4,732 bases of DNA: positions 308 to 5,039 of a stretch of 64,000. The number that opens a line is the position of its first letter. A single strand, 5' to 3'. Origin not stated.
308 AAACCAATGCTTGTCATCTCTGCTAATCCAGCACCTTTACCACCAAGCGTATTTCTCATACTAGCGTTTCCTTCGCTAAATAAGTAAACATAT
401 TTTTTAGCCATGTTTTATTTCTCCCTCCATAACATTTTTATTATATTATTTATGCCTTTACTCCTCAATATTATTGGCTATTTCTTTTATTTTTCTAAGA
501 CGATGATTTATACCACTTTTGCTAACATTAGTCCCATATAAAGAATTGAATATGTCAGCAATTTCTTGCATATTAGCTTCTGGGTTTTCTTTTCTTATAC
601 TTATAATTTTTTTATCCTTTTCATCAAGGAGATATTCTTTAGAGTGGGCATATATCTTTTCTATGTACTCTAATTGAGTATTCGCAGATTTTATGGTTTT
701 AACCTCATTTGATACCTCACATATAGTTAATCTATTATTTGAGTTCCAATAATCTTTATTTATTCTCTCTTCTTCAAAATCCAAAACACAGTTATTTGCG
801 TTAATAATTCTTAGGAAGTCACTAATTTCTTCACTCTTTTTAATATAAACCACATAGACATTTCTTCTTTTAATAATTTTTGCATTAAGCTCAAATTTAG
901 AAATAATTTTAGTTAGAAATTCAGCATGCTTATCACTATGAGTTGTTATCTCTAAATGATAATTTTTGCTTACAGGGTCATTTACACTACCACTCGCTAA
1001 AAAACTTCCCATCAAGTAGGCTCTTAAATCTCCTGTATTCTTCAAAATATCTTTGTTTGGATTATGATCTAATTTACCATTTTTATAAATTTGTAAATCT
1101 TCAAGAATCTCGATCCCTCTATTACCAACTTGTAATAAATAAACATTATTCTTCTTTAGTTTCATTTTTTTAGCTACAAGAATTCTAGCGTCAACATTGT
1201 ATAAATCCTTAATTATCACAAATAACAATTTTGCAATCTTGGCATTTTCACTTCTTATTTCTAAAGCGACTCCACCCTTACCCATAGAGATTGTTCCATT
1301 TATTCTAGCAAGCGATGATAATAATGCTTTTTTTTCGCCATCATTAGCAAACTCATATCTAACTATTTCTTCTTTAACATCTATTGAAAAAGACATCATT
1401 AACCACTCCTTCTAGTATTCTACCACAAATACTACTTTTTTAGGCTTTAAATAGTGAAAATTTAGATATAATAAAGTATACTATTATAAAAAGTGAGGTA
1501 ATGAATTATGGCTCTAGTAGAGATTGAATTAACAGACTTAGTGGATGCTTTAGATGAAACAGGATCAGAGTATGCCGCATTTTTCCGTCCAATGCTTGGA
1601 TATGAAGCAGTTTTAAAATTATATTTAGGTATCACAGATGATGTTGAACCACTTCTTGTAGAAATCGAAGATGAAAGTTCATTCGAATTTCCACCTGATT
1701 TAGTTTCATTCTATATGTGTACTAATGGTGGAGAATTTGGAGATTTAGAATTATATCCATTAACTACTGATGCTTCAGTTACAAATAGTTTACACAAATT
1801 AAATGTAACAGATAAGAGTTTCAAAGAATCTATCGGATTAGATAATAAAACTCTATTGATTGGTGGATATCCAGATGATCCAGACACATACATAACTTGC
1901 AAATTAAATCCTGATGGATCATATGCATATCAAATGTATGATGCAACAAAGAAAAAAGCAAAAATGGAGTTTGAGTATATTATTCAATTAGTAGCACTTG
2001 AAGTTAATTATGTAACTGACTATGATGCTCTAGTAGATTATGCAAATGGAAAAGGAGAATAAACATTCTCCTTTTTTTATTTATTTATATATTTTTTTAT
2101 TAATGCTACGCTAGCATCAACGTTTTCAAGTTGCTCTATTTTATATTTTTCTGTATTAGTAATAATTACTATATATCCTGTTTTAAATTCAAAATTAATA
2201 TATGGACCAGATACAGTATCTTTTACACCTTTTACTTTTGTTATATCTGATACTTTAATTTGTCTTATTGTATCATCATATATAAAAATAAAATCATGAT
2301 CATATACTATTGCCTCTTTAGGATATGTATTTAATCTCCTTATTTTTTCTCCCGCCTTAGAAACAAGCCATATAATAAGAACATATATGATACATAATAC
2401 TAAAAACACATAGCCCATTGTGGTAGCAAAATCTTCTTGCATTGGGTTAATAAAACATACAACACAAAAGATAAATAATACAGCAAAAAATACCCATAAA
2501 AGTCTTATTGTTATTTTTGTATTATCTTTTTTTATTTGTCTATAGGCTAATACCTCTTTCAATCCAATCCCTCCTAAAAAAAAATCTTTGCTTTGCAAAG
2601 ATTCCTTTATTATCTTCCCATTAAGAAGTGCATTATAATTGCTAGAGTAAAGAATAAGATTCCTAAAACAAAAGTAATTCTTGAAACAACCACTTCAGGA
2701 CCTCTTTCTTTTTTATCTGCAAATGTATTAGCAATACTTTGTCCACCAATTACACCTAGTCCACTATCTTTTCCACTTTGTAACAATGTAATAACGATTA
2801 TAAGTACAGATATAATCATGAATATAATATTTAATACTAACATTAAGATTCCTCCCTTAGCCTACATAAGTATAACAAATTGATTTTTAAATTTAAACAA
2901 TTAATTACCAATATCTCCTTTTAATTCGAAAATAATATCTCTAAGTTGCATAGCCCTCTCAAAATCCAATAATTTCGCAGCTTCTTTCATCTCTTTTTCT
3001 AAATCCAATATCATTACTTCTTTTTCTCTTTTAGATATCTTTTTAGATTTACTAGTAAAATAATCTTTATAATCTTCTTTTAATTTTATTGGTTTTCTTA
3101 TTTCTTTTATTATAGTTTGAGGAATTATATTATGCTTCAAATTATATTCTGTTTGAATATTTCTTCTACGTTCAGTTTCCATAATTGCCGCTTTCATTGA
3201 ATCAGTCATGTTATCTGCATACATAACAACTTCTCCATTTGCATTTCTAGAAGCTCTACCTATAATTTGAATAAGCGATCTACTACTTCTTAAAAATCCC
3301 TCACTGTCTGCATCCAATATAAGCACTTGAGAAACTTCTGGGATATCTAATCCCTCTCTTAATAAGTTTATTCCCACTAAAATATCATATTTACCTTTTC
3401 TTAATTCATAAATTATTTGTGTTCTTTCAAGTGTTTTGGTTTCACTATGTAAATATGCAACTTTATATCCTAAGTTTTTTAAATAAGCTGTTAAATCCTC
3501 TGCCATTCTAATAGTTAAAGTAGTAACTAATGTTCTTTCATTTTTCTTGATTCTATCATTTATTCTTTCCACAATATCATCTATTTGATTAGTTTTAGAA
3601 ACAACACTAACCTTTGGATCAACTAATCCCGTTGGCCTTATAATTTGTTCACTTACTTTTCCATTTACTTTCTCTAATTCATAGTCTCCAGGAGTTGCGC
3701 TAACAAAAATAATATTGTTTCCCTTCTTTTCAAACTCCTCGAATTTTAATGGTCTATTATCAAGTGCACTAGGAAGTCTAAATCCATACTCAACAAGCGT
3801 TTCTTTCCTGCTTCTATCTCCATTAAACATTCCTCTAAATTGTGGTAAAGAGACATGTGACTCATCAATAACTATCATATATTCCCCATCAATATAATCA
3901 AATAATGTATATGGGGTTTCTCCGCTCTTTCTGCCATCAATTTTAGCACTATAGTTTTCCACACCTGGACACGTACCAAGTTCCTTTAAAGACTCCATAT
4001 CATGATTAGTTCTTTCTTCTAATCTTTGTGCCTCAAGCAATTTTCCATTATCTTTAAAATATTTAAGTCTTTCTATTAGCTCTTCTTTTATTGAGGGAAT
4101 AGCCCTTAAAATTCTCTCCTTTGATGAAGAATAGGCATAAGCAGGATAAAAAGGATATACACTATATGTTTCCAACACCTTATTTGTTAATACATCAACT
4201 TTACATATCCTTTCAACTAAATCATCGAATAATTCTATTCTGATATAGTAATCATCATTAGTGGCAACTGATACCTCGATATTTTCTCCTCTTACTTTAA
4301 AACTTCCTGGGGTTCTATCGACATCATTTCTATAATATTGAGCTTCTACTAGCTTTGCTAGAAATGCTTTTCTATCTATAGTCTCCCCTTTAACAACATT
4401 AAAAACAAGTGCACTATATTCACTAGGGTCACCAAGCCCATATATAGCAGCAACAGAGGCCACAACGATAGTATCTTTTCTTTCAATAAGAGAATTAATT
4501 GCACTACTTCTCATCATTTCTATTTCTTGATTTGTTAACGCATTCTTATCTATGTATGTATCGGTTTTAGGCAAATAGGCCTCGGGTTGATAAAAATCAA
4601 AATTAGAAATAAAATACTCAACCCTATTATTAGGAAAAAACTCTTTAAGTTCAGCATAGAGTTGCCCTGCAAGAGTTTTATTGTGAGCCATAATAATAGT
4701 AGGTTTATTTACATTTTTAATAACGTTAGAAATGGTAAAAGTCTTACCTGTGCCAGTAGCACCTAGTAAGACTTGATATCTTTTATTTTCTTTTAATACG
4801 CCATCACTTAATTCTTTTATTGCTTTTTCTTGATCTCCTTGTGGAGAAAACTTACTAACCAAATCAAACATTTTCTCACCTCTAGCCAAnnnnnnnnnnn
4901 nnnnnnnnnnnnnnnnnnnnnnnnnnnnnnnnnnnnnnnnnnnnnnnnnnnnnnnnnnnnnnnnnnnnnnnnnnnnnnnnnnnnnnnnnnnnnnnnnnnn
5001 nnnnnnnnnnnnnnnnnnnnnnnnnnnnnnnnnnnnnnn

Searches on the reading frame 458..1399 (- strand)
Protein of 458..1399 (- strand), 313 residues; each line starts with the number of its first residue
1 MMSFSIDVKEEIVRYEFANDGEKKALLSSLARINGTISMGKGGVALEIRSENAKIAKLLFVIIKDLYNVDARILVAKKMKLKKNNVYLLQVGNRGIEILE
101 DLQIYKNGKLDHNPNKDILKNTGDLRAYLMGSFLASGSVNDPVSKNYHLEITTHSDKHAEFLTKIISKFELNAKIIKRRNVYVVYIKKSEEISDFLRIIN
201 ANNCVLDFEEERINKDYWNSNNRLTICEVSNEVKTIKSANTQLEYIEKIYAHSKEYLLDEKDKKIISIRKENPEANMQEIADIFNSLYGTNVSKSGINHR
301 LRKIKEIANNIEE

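Call 69: search_protein_families(library=pfam, proteins=[window:458-1399:-], max_evalue=0.00001)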
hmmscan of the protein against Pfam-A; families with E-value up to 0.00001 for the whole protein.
window:458-1399:- (313 aa): 4 families
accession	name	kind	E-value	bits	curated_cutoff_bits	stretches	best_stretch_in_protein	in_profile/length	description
PF14527.11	LAGLIDADG_WhiA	-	4.1e-34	117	23.2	1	126-216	2-91/93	WhiA LAGLIDADG-like domain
PF10298.14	WhiA_N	-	2.1e-24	85.9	23.4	1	22-105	3-86/86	WhiA N-terminal LAGLIDADG-like domain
PF02650.20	HTH_WhiA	-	8.5e-20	71.4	27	1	222-308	2-84/84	WhiA C-terminal HTH domain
PF14528.11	LAGLIDADG_3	-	3.2e-06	27.8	22.5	0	126-199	4-81/82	LAGLIDADG-like domain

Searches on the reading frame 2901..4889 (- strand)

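Call 69: search_protein_families(library=pfam, proteins=[window:2901-4889:-], max_evalue=0.00001)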
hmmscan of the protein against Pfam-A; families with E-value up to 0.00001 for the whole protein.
window:2901-4889:- (662 aa): 6 families
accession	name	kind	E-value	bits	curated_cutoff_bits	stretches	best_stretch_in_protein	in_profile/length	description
PF17757.6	UvrB_inter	-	2.2e-24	85.8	22.9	1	165-253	3-91/91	UvrB interaction domain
PF00271.37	Helicase_C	-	6.3e-22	78.4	23.5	1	439-549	9-109/110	Helicase conserved C-terminal domain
PF12344.14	UvrB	-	1.9e-21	76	27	1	556-598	1-43/43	Ultra-violet resistance protein B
PF04851.21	ResIII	-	8.5e-11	42.5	22.5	1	15-91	3-83/164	Type III restriction enzyme, res subunit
PF02151.25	UVR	-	3.5e-08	33.4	21.5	1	626-657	3-34/36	UvrB/uvrC motif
PF00270.35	DEAD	-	1.1e-07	32.2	26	0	19-93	3-79/167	DEAD/DEAH box helicase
